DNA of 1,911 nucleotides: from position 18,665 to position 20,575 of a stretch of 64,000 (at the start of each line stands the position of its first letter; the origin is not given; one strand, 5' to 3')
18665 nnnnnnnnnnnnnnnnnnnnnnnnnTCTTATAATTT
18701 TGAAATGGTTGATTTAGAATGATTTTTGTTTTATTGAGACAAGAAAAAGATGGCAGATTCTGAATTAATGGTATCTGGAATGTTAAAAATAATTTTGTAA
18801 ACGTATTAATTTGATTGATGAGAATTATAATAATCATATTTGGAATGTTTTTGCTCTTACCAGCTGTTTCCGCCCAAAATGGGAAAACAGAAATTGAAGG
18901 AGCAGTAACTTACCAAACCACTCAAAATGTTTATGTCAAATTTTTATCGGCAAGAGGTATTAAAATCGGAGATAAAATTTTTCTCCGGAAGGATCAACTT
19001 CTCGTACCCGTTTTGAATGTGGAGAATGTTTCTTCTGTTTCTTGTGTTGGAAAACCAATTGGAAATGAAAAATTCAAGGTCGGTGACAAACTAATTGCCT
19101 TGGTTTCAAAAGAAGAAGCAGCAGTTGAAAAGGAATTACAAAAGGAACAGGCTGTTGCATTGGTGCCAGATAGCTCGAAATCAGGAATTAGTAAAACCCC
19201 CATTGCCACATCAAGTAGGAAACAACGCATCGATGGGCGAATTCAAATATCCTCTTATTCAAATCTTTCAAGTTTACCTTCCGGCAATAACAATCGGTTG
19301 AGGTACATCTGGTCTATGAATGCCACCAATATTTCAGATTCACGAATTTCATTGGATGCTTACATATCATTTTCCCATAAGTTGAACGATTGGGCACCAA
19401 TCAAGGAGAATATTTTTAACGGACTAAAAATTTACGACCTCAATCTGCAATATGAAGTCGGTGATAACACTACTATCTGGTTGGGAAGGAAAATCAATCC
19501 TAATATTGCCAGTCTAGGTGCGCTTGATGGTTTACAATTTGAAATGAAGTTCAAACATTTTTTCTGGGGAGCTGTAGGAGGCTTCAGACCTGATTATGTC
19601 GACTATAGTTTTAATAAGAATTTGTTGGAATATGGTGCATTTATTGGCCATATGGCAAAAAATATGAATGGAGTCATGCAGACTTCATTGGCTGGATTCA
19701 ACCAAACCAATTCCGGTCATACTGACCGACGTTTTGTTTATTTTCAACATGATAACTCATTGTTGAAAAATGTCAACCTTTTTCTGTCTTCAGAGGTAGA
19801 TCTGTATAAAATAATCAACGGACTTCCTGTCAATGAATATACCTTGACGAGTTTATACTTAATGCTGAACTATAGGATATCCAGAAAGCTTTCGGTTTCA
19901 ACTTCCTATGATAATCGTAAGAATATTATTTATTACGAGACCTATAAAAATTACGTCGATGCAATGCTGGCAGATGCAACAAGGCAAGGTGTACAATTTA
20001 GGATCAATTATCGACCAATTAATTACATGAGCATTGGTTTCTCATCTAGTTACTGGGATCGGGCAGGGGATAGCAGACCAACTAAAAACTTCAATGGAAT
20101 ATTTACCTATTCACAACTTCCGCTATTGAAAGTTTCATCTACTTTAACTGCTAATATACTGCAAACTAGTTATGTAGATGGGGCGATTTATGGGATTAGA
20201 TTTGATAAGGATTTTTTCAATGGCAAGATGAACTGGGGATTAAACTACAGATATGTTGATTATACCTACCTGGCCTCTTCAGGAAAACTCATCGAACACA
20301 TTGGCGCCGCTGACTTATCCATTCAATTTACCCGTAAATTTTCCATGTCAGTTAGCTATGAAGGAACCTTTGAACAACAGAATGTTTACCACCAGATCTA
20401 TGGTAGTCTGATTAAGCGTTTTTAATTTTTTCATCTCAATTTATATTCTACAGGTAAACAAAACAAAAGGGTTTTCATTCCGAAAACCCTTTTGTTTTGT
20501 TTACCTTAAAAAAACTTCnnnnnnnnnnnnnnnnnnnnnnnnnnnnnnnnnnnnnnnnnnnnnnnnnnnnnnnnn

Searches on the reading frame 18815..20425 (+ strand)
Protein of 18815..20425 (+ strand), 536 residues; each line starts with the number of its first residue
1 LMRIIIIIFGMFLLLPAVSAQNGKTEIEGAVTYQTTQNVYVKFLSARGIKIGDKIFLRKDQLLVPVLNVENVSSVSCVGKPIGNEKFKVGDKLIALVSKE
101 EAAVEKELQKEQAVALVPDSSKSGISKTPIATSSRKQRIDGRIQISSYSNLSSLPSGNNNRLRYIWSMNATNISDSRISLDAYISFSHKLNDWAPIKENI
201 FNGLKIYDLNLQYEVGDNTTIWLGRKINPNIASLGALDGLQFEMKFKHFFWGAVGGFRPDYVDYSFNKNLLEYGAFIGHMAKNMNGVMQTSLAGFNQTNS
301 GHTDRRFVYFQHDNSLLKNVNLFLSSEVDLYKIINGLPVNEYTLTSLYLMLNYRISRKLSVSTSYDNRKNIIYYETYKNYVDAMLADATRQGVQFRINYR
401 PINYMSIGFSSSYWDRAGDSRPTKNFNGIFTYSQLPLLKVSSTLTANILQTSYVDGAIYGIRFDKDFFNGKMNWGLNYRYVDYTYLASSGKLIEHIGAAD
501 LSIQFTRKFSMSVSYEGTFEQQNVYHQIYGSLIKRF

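Call 8: search_protein_families(library=pfam, proteins=[window:18815-20425:+], max_evalue=0.001)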
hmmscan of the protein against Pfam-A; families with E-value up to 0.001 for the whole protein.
window:18815-20425:+ (536 aa): 0 families

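Call 9: search_protein_families(library=ncbifam, proteins=[window:18815-20425:+], max_evalue=0.001)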
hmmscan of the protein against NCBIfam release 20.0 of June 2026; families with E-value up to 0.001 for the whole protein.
window:18815-20425:+ (536 aa): 0 families

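Call 30: search_protein_families(library=pfam, proteins=[window:18815-20425:+], max_evalue=10)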
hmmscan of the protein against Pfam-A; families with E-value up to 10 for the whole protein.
window:18815-20425:+ (536 aa): 1 family
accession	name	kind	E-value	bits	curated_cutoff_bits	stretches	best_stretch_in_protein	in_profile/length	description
PF18351.6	Ago_N_1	-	0.079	13.8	25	1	311-342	40-71/95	Fungal Argonaute N-terminal domain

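Call 35: find_homologous_proteins(query=window:18818-20425:+, max_evalue=0.00001)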
Query window:18818-20425:+ (535 aa): 1041 proteins with E <= 0.00001 among 8000 candidates; the best 120 are listed.
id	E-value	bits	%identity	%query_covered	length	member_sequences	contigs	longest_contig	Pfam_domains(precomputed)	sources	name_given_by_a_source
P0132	0.0e+0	1101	91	97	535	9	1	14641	-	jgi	jgi:hypothetical protein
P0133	0.0e+0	1074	90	98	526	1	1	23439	-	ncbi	-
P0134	1.4e-276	936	77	100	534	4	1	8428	-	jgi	-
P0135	1.5e-272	923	76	100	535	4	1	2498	-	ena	-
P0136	7.1e-271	918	76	100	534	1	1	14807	-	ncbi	-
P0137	9.1e-271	917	75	100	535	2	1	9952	-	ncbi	-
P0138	1.8e-270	916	76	98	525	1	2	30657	-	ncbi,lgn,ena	-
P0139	8.0e-269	911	76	98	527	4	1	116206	-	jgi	-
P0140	3.6e-268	909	76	100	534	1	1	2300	-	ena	-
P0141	1.3e-266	904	73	98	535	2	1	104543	-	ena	-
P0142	8.3e-266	901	73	100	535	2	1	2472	-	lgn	-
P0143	7.2e-264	895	75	98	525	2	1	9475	-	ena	-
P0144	2.6e-263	893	72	98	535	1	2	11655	-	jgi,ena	-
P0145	2.6e-263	893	73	100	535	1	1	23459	-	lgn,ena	-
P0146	8.9e-263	891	74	97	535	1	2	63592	-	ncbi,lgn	-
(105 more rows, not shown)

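Call 47: predict_structure(alignment_id=A1)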
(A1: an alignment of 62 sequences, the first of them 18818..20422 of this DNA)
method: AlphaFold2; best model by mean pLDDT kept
length: 535 residues; sequences in the alignment: 62
mean_pLDDT: 83.5   pTM: 0.63
mean pLDDT of the five models: 83.5, 82.9, 82.2, 79.9, 79.3
residues with pLDDT >= 90: 255; 70-90: 207; 50-70: 40; < 50: 33
segments of 3 or more residues with pLDDT < 50: 105-131, 371-373
pLDDT, mean of each block of 10 residues (from residue 1): 76 59 78 80 79 86 87 79 78 80 47 29 30 82 92 76 94 92 90 88 87 92 80 72 92 88 86 93 92 92 91 93 92 86 90 95 81 60 81 95 94 87 95 87 95 93 91 94 85 92 95 87 85 96
secondary structure, 60 per line:
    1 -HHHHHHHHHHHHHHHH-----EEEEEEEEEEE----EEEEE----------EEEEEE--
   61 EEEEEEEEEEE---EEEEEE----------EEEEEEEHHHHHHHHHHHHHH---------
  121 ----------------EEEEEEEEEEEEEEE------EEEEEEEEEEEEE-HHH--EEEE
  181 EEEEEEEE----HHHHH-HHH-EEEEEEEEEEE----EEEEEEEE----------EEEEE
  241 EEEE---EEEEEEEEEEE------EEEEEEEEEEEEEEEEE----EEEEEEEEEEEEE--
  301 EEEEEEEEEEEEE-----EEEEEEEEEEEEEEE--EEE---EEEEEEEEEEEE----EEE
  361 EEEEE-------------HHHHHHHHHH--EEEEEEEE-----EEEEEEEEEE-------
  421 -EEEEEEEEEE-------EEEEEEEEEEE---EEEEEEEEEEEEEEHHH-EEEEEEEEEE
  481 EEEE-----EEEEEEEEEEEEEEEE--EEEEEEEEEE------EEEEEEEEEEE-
elements in order: H2-17 E23-33 E38-42 E53-58 E61-71 E75-80 E91-97 H98-111 E137-151 E158-170 E177-188 H193-197 E203-213 E218-225 E236-244 E248-258 E265-281 E286-298 E301-313 E319-333 E336-338 E342-353 E358-365 H379-388 E391-398 E404-413 E422-431 E439-449 E453-466 E471-484 E490-505 E508-517 E524-534

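Call 53: fold_search(model_id=the predicted structure, library=pdb)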
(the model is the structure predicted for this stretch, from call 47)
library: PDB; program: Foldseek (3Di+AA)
matches with E <= 10: 857; with E <= 0.001: 293
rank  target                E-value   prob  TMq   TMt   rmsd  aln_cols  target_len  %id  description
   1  5ldt_A                3.3e-09  1.00  0.30  0.37  12.9       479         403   11  Crystal Structures of MOMP from Campylobacter jejuni (released 2016-10-26)
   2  2vqi_A                1.1e-08  1.00  0.43  0.47   9.9       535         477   10  Structure of the P pilus usher (PapC) translocation pore (released 2008-05-27)
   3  9fw9_D                1.4e-08  1.00  0.39  0.33  15.7       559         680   10  Cryo-EM structure of the type 1 pilus assembly platform as part of the FimA-bound chaperone-usher pilus complex (FimDH (released 2025-06-04)
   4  3rfz_B                1.6e-08  1.00  0.46  0.34  17.0       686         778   11  Crystal structure of the FimD usher bound to its cognate FimC:FimH substrate (released 2011-06-01)
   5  2vqi_B                2.1e-08  1.00  0.37  0.40  12.9       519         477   12  Structure of the P pilus usher (PapC) translocation pore (released 2008-05-27)
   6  3rfz_E                2.2e-08  1.00  0.45  0.33  17.6       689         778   11  Crystal structure of the FimD usher bound to its cognate FimC:FimH substrate (released 2011-06-01)
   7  3ohn_A                2.5e-08  1.00  0.47  0.52   8.9       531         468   10  Crystal structure of the FimD translocation domain (released 2011-06-01)
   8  9bog_D                2.8e-08  1.00  0.37  0.27  16.2       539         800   10  Structural basis for adhesin secretion by the outer-membrane usher in type 1 pili (released 2024-10-09)
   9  5ldv                  3.0e-08  1.00  0.31  0.38  10.8       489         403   10  Crystal Structures of MOMP from Campylobacter jejuni (released 2016-10-26)
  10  2hdi_A                9.2e-08  1.00  0.37  0.34  10.2       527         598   12  Crystal structure of the Colicin I receptor Cir from E.coli in complex with receptor binding domain of Colicin Ia. (released 2007-05-08)
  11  4frx_A                9.7e-08  1.00  0.30  0.37  17.3       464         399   12  Crystal Structure of Pseudomonas aeruginosa OccK8 (OprE) (released 2013-07-24)
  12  4frx_B                1.2e-07  1.00  0.32  0.39  11.2       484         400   10  Crystal Structure of Pseudomonas aeruginosa OccK8 (OprE) (released 2013-07-24)
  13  9fxs_D                1.3e-07  1.00  0.42  0.35  11.3       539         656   10  Cryo-EM structure of the type 1 pilus complex including pilus rod and FimI-bound assembly platform after incorporation (released 2025-06-04)
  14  9fx8_D                1.9e-07  1.00  0.38  0.32  17.6       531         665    9  Cryo-EM structure of the FimI-bound type 1 pilus assembly platform complex - Local refinement (released 2025-06-04)
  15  5dl8_A                2.3e-07  1.00  0.38  0.50  10.0       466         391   10  Crystal structure of Acinetobacter baumannii OccAB4 (released 2016-02-03)
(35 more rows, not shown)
